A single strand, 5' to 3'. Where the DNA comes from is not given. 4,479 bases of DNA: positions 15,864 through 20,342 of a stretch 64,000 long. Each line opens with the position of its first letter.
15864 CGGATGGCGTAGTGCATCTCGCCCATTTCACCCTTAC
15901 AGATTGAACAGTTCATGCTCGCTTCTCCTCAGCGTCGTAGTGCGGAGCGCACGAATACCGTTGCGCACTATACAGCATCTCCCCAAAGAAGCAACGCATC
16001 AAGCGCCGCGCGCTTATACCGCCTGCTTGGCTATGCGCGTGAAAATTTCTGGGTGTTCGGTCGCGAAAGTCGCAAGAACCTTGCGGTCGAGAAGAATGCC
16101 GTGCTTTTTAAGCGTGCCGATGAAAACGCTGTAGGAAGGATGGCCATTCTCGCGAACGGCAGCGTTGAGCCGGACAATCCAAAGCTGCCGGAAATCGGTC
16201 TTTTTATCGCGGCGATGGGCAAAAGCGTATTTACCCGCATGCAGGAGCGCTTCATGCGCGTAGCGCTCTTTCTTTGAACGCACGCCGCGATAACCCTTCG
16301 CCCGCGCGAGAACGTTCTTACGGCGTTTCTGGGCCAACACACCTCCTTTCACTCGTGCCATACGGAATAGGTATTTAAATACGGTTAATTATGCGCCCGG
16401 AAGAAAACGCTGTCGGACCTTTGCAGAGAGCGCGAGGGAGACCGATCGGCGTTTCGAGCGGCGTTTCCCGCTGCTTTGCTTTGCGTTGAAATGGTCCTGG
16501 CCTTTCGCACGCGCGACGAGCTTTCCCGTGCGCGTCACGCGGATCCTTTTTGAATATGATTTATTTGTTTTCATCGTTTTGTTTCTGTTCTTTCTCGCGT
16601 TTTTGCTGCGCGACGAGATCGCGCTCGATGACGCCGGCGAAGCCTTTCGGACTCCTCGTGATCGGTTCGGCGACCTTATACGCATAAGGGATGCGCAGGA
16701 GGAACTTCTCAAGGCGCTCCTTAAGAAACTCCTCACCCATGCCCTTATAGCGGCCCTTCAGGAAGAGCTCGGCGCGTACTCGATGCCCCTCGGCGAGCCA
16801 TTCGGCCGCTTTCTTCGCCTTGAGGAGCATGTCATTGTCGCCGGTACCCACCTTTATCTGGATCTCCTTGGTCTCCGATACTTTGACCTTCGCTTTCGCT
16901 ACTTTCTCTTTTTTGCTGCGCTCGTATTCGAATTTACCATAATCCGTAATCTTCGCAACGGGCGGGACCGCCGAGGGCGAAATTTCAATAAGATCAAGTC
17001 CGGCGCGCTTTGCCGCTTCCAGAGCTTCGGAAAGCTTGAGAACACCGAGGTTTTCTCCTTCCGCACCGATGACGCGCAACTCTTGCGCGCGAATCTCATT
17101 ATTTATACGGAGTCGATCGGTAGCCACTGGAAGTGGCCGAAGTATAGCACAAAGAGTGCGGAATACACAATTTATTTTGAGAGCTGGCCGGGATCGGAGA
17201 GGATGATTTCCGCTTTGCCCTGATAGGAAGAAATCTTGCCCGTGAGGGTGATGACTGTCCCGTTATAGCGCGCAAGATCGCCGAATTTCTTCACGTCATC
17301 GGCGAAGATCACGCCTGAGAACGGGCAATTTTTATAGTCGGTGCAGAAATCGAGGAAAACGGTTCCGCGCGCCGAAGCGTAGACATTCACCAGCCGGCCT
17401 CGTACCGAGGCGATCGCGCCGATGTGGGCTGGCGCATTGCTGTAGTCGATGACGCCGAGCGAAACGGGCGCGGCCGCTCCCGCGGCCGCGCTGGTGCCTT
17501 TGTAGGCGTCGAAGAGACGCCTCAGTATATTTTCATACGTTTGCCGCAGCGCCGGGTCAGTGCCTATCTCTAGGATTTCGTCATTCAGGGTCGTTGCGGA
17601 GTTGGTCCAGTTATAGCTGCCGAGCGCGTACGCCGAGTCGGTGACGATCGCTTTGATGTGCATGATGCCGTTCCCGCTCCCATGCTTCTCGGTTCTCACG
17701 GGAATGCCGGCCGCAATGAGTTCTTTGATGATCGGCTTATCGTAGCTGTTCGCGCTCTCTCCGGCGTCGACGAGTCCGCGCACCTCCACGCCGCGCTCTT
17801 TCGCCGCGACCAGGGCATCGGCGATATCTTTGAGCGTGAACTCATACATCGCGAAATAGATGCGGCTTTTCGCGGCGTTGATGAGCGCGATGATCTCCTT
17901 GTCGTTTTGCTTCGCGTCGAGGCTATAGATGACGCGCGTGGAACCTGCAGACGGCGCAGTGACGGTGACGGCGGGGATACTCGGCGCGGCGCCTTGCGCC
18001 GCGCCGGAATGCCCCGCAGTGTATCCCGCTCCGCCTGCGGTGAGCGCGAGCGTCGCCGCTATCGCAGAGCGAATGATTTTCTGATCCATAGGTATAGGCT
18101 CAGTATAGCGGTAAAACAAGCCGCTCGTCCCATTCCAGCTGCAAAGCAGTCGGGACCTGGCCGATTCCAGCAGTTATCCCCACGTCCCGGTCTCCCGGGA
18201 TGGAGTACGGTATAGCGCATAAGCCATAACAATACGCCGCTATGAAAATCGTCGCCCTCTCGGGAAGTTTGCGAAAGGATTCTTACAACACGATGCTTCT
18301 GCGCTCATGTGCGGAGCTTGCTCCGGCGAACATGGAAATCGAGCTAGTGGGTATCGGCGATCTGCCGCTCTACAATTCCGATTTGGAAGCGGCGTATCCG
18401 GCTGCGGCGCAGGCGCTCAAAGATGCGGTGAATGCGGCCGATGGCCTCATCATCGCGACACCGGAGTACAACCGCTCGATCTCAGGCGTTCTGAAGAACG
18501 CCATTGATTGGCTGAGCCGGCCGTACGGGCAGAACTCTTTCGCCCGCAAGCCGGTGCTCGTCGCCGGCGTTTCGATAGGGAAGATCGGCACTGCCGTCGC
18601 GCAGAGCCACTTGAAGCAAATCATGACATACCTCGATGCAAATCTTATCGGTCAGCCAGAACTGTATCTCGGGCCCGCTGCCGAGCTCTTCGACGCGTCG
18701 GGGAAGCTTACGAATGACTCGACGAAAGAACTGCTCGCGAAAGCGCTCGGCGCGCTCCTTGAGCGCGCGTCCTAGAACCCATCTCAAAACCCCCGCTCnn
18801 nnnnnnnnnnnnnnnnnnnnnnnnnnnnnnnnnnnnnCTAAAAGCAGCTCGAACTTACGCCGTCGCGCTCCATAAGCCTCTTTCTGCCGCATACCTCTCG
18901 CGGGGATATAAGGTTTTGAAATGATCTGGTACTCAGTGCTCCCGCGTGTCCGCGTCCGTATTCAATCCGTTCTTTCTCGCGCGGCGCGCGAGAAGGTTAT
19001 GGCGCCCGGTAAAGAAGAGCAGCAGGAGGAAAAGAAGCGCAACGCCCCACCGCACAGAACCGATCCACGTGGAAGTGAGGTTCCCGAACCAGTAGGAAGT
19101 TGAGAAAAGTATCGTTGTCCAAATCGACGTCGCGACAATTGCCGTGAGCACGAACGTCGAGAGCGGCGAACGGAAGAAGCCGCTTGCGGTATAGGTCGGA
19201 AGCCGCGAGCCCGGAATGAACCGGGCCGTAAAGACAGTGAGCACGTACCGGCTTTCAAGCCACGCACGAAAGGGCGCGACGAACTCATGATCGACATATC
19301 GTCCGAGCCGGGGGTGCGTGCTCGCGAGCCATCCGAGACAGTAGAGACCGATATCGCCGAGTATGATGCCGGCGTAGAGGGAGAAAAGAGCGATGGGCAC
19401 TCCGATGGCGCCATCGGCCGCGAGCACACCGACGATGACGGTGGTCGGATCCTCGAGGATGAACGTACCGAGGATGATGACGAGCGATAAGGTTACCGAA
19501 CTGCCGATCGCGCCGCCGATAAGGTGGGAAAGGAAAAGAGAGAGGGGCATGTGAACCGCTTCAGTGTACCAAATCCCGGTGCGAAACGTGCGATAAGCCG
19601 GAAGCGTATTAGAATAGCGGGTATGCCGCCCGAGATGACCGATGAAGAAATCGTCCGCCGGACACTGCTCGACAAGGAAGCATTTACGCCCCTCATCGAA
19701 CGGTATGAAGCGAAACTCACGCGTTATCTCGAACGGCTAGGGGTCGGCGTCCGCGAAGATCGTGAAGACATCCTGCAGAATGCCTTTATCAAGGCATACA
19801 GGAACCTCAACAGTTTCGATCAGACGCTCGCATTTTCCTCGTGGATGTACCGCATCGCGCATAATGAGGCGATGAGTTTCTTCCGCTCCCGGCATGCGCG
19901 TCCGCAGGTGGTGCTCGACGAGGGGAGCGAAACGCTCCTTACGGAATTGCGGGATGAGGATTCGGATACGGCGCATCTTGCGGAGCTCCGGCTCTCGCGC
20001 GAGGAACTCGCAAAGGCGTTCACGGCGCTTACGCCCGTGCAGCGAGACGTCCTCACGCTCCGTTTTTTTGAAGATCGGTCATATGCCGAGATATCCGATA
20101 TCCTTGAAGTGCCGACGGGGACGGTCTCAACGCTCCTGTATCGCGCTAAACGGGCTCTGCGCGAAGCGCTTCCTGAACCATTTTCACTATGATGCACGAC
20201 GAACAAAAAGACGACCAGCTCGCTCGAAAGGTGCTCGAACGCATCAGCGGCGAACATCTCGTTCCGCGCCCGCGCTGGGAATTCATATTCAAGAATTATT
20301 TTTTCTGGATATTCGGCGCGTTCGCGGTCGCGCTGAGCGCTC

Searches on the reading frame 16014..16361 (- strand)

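Call 40: search_protein_families(library=pfam, proteins=[window:16014-16361:-], max_evalue=0.0001)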
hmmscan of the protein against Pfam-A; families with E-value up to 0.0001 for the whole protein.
window:16014-16361:- (115 aa): 1 family
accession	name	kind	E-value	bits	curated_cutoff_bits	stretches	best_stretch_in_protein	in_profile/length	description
PF00453.23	Ribosomal_L20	-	1.4e-35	122.1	30.8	1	3-109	1-106/107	Ribosomal protein L20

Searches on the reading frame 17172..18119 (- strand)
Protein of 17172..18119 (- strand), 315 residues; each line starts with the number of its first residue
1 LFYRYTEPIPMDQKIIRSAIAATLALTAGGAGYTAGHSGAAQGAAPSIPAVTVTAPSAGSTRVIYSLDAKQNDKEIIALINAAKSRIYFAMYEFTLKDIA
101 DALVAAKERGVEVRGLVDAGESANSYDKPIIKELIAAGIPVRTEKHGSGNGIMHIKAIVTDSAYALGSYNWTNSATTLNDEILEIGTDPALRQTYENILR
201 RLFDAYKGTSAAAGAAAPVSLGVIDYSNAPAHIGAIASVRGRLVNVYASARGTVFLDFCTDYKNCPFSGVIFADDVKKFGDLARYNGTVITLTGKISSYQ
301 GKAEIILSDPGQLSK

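Call 40: search_protein_families(library=pfam, proteins=[window:17172-18119:-], max_evalue=0.0001)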
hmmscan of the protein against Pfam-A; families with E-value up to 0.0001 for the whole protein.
window:17172-18119:- (315 aa): 1 family
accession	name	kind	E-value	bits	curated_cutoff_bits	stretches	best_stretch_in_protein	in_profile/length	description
PF13091.12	PLDc_2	-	2.5e-25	89.3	27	1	76-202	1-131/132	PLD-like domain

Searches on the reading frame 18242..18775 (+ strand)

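Call 40: search_protein_families(library=pfam, proteins=[window:18242-18775:+], max_evalue=0.0001)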
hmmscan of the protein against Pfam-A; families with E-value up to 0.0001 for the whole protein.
window:18242-18775:+ (177 aa): 2 families
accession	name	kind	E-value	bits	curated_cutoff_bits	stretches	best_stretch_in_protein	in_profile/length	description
PF03358.20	FMN_red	-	4.9e-45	153.3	24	1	1-145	1-149/152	NADPH-dependent FMN reductase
PF02525.22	Flavodoxin_2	-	1.4e-06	28.6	27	1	1-107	1-130/198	Flavodoxin-like fold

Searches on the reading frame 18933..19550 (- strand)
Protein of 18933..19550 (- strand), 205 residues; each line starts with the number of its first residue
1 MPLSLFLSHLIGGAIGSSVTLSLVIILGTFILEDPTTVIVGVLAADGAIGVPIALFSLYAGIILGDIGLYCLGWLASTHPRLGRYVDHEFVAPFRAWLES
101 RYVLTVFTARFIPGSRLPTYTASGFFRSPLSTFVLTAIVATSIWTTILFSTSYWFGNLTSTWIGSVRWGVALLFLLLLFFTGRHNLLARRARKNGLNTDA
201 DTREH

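Call 40: search_protein_families(library=pfam, proteins=[window:18933-19550:-], max_evalue=0.0001)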
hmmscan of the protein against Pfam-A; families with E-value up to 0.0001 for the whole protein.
window:18933-19550:- (205 aa): 1 family
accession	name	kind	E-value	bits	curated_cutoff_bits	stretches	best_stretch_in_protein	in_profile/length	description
PF09335.16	VTT_dom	-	6.4e-11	43.2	33.9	1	36-150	6-119/123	VTT domain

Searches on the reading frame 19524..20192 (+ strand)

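Call 40: search_protein_families(library=pfam, proteins=[window:19524-20192:+], max_evalue=0.0001)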
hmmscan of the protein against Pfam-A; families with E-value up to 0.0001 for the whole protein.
window:19524-20192:+ (222 aa): 3 families
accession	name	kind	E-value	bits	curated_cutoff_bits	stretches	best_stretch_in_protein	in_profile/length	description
PF08281.18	Sigma70_r4_2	-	4.6e-15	55.4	25.7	1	160-212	2-54/54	Sigma-70, region 4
PF04542.20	Sigma70_r2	-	7.3e-14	51.8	24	1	57-124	1-69/71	Sigma-70 region 2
PF04545.22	Sigma70_r4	-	1.2e-12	47.5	24.1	1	167-214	3-50/50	Sigma-70, region 4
